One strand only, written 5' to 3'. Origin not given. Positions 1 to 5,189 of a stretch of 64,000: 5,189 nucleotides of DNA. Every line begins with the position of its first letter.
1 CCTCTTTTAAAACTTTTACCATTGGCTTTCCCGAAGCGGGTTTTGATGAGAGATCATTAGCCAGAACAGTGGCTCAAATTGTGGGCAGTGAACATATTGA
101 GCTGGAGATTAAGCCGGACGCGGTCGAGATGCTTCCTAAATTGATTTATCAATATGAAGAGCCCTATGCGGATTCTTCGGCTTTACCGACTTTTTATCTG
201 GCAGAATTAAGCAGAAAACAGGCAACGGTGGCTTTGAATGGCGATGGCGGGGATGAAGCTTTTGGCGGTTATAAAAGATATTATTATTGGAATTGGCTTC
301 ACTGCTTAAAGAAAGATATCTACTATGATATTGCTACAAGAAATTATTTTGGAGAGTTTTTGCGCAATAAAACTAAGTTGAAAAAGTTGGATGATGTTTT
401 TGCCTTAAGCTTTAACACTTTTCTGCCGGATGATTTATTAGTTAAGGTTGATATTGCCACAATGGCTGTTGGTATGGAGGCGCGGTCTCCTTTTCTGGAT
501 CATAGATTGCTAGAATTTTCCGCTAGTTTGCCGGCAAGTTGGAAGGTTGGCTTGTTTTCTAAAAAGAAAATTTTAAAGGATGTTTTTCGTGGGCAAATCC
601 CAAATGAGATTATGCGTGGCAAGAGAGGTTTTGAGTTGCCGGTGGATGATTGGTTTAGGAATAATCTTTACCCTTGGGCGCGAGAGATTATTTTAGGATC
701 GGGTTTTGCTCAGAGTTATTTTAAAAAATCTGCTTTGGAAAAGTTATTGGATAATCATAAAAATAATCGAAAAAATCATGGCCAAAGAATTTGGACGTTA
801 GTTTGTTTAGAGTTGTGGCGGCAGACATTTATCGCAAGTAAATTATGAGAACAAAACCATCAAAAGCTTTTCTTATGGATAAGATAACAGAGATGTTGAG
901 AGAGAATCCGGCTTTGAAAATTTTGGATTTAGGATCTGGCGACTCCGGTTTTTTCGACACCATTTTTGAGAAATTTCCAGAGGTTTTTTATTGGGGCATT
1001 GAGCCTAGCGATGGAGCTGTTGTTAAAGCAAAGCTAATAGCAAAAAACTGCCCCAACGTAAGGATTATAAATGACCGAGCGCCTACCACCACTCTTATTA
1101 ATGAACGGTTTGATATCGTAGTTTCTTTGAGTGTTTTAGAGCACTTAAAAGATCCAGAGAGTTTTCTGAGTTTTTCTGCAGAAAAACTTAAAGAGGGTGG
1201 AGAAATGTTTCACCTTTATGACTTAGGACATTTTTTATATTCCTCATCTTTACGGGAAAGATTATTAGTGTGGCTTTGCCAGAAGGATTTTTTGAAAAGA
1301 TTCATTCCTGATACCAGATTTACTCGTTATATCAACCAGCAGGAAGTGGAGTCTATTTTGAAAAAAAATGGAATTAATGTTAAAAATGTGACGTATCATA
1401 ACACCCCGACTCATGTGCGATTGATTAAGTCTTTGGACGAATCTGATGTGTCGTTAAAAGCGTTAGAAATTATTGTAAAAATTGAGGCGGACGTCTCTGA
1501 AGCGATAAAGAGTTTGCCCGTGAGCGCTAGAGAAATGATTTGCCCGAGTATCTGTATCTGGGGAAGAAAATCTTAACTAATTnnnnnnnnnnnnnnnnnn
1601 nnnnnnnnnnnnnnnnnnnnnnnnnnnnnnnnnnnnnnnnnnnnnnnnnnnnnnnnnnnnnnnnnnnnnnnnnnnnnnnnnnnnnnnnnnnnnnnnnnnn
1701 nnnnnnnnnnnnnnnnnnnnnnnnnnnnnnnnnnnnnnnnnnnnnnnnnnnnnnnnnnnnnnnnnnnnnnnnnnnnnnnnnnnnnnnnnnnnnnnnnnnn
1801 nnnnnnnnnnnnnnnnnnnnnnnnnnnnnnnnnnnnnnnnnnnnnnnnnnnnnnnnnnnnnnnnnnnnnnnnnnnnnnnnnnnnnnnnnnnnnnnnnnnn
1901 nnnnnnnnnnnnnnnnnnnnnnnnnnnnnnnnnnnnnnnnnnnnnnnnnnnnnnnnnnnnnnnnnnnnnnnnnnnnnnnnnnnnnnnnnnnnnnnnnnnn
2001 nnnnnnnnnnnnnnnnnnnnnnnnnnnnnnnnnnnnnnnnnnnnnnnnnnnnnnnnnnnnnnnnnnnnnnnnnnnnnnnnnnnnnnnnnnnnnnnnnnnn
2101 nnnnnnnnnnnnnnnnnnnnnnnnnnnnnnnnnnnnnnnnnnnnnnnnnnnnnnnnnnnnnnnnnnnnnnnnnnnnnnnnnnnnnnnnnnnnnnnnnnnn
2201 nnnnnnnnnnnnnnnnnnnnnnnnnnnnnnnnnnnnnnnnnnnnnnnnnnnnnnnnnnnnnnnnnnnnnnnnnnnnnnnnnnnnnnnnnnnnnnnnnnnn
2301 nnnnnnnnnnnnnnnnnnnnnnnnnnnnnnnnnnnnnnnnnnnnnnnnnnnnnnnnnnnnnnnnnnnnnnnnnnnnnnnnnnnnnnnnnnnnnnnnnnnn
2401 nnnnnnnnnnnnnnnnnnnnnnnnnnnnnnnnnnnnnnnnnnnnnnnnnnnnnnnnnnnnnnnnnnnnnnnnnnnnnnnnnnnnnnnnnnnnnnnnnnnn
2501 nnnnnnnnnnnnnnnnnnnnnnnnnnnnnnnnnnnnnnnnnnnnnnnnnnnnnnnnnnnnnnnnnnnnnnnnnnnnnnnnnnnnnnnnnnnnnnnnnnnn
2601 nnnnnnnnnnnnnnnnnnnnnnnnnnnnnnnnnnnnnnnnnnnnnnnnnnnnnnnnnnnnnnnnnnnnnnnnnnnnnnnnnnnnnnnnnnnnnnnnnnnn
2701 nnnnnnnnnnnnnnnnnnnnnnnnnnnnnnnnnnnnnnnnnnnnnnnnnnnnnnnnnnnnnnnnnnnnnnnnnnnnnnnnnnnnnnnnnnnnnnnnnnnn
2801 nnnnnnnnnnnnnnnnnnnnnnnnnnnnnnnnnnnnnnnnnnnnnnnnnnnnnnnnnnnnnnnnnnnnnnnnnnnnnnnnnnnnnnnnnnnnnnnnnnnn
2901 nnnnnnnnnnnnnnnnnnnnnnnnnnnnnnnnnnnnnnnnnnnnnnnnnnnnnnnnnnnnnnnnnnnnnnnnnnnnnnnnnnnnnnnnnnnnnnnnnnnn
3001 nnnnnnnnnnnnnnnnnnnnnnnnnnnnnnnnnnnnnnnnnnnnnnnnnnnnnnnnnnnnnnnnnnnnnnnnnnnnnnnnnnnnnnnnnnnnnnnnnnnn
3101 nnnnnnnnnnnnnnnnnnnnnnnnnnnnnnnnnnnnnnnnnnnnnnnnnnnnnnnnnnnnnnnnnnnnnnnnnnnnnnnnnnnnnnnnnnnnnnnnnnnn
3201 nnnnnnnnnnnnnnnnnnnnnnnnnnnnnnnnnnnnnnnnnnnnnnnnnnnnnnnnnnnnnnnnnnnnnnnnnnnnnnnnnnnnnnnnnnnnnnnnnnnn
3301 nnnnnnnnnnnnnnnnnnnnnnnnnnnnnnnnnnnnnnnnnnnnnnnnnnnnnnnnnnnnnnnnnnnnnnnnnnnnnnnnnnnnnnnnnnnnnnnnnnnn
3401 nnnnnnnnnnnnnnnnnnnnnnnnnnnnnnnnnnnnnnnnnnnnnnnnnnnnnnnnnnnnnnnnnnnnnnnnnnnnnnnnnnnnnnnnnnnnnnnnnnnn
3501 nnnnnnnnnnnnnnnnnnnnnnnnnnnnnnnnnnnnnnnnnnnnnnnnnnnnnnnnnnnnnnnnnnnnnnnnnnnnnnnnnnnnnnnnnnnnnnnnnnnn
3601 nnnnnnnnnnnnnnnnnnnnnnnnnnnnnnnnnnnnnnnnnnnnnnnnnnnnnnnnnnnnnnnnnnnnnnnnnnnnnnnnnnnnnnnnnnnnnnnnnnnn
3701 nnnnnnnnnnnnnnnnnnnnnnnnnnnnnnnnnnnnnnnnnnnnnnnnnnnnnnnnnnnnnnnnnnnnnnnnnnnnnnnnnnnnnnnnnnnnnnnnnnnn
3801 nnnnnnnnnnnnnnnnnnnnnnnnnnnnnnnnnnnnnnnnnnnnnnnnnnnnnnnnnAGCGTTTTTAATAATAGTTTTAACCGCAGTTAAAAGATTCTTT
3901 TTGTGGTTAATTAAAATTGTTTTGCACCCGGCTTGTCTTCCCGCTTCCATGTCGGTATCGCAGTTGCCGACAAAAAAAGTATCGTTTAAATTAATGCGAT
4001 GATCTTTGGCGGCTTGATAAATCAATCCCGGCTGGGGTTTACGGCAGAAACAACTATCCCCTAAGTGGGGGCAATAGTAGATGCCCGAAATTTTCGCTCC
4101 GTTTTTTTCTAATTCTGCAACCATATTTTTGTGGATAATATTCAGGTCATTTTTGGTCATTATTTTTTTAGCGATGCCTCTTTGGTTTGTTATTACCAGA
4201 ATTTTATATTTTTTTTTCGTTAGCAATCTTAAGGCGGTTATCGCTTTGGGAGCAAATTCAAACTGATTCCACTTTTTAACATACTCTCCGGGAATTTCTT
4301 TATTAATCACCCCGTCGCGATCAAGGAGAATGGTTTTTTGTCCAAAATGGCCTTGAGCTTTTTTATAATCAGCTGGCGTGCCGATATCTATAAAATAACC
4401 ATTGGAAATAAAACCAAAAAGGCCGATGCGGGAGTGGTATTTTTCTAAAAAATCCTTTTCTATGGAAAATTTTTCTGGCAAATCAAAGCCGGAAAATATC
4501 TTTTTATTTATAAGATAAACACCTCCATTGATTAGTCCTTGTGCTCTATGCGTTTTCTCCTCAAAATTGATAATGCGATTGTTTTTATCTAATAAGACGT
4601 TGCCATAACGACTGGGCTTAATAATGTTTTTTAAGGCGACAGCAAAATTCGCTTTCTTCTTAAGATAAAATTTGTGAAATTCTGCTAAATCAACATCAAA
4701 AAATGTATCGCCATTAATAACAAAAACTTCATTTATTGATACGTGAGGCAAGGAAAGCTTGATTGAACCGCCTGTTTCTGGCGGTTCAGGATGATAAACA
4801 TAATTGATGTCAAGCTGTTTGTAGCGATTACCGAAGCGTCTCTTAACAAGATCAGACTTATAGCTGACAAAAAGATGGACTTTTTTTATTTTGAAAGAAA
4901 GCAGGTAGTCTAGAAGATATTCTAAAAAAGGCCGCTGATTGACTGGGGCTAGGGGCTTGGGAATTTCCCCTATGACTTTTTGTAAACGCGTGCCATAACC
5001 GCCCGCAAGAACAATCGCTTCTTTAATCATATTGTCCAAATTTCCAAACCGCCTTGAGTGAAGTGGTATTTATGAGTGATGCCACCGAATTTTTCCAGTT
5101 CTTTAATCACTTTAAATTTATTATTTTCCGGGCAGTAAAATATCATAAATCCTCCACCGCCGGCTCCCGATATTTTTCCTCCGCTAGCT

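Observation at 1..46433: A 39-kb composite glycan locus with four sugar-donor pathways, ending at a giant Thr-rich surface protein: candidate S-layer or surface glycoprotein glycosylation island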

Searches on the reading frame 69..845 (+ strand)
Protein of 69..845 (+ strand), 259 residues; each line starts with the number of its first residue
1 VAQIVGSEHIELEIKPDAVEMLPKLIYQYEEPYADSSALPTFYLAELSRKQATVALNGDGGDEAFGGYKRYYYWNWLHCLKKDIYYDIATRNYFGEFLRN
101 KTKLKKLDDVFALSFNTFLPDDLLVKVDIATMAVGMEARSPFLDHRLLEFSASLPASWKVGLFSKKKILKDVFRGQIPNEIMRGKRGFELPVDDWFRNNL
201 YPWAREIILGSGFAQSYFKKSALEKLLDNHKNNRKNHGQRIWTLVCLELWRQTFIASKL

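Call 5: search_protein_families(library=pfam, proteins=[window:69-845:+], max_evalue=0.001)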
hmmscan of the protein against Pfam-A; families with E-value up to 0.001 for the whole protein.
window:69-845:+ (259 aa): 1 family
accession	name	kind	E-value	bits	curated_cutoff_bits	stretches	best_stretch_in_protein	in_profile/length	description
PF00733.27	Asn_synthase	-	6.9e-58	197.4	21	1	1-251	66-353/354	Asparagine synthase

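Call 13: search_protein_families(library=ncbifam, proteins=[window:69-845:+], max_evalue=0.001)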
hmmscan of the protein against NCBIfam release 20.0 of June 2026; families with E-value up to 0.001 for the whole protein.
window:69-845:+ (259 aa): 5 families
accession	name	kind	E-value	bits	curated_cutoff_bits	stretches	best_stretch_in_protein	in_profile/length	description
TIGR03108.1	eps_aminotran_1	hypoth_equivalog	9.2e-56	189.8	816.9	2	89-249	461-623/628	XrtA/PEP-CTERM system amidotransferase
TIGR01536.1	asn_synth_AEB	equivalog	9.7e-34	117.2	267.1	1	1-188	302-517/517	asparagine synthase (glutamine-hydrolyzing)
TIGR03104.1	trio_amidotrans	equivalog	1e-32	113.2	570.1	2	76-253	409-588/589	N-acetylglutaminylglutamine amidotransferase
NF006949.0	PRK09431.1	equivalog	3.2e-15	55.7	499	2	125-191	387-456/554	asparagine synthase B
NF033535.1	lass_lactam_cya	exception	5.8e-08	31.7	525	1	124-252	532-667/668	lasso peptide isopeptide bond-forming cyclase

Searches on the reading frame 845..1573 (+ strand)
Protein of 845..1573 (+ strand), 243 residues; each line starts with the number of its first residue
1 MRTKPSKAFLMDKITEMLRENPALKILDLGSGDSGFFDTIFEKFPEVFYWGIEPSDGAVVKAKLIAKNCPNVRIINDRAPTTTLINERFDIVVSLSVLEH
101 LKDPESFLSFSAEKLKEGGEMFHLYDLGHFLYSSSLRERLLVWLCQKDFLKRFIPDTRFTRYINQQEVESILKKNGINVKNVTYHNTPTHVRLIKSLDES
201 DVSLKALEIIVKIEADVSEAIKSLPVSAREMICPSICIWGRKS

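Call 5: search_protein_families(library=pfam, proteins=[window:845-1573:+], max_evalue=0.001)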
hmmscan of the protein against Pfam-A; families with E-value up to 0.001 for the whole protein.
window:845-1573:+ (243 aa): 5 families
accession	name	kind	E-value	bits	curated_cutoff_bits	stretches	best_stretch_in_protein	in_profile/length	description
PF13489.12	Methyltransf_23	-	1.3e-13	51.4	27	1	9-179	8-161/164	Methyltransferase domain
PF08242.18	Methyltransf_12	-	6e-13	49.8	30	1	27-120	1-97/98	Methyltransferase domain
PF08241.18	Methyltransf_11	-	5.7e-10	40.1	21.2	1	27-121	1-93/95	Methyltransferase domain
PF13649.12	Methyltransf_25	-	5.1e-09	37.1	27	1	26-119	1-97/97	Methyltransferase domain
PF13847.12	Methyltransf_31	-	8.2e-08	32.5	27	1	22-122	3-108/145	Methyltransferase domain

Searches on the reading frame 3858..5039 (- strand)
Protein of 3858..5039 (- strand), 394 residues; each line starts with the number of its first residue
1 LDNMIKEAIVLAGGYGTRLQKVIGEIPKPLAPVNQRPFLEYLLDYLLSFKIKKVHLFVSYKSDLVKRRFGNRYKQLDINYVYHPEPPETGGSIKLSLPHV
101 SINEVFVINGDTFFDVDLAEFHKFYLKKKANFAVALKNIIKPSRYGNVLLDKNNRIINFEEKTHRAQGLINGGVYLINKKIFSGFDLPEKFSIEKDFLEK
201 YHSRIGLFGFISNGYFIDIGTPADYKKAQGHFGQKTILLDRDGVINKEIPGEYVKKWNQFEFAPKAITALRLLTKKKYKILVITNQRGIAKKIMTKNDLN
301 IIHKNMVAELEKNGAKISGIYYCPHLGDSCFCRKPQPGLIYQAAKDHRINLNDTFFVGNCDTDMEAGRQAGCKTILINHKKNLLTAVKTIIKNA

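Call 5: search_protein_families(library=pfam, proteins=[window:3858-5039:-], max_evalue=0.001)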
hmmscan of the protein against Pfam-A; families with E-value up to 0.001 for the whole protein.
window:3858-5039:- (394 aa): 6 families
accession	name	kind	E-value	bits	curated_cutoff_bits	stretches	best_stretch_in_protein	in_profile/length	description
PF00483.29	NTP_transferase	-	1e-26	94.5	21.2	1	8-230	2-240/245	Nucleotidyl transferase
PF12804.13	NTP_transf_3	-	5.6e-11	43.3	27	1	8-120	1-105/160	MobA-like NTP transferase domain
PF13242.12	Hydrolase_like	-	2e-09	37.7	22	1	332-378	2-49/75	HAD-hyrolase-like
PF13419.12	HAD_2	-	3.5e-09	37.5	23.8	1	327-376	128-177/178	Haloacid dehalogenase-like hydrolase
PF08645.17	PNK3P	-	5.1e-08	33.2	22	1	254-360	21-126/161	Polynucleotide kinase 3 phosphatase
PF00702.32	Hydrolase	-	4.7e-05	24.3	26.4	1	250-371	87-191/191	haloacid dehalogenase-like hydrolase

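Call 13: search_protein_families(library=ncbifam, proteins=[window:3858-5039:-], max_evalue=0.001)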
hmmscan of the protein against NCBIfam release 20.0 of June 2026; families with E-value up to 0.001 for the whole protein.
window:3858-5039:- (394 aa): 47 families (the best 25 are shown)
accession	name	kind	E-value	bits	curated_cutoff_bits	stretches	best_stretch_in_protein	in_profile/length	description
NF049965.1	GlMnHpPGnyltfHddC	equivalog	2.7e-66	223.4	300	1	6-227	1-216/221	D-glycero-D-manno-heptose 1-phosphate guanosyltransferase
NF006506.0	PRK08942.1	equivalog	1.7e-43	148.2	178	1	234-385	3-155/182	D-glycero-beta-D-manno-heptose 1,7-bisphosphate 7-phosphatase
NF052502.1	man1P_GTase_Rv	exception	1e-39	136.4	440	1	7-228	2-226/352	mannose-1-phosphate guanylyltransferase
NF050049.1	HBPPhtaseGmhB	domain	1.9e-37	128.7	250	1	234-382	3-149/171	D-glycero-alpha-D-manno-heptose-1,7-bisphosphate 7-phosphatase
TIGR01656.1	Histidinol-ppas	subfamily_domain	4.8e-37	127.1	84.15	1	235-376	1-145/149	histidinol-phosphate phosphatase domain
TIGR00213.1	GmhB_yaeD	subfamily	1e-32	113.2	149.6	1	235-386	2-158/176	D-glycero-beta-D-manno-heptose 1,7-bisphosphate 7-phosphatase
TIGR03992.1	Arch_glmU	subfamily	6.2e-31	107.6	292.1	1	7-231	2-226/393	bifunctional sugar-1-phosphate nucleotidylyltransferase/acetyltransferase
TIGR01662.1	HAD-SF-IIIA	subfamily_domain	4.9e-29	101.2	44.6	1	235-377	1-138/141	HAD-IIIA family hydrolase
NF003937.0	PRK05446.1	equivalog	7.4e-25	87.7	443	1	234-388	3-159/355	bifunctional histidinol-phosphatase/imidazoleglycerol-phosphate dehydratase HisB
NF005264.0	PRK06769.1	equivalog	5.7e-24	84.8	217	1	235-378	5-137/175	HAD-IIIA family hydrolase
TIGR01261.1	hisB_Nterm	equivalog_domain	2e-23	82.7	140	1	234-380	1-149/161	histidinol-phosphatase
NF041313.1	UDPGP_AglF_Halo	equivalog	1.5e-22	80.2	400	1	7-190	2-187/234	UTP--glucose-1-phosphate uridylyltransferase AglF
TIGR02623.1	G1P_cyt_trans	equivalog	1.4e-19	70.6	300.25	2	85-225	102-238/255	glucose-1-phosphate cytidylyltransferase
NF045761.1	NAMPUrTaseMurU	equivalog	2.5e-19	70.1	250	1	8-227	3-222/226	N-acetylmuramate alpha-1-phosphate uridylyltransferase MurU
TIGR01208.1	rmlA_long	equivalog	5.4e-19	68.3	320.25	1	8-186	2-183/353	glucose-1-phosphate thymidylyltransferase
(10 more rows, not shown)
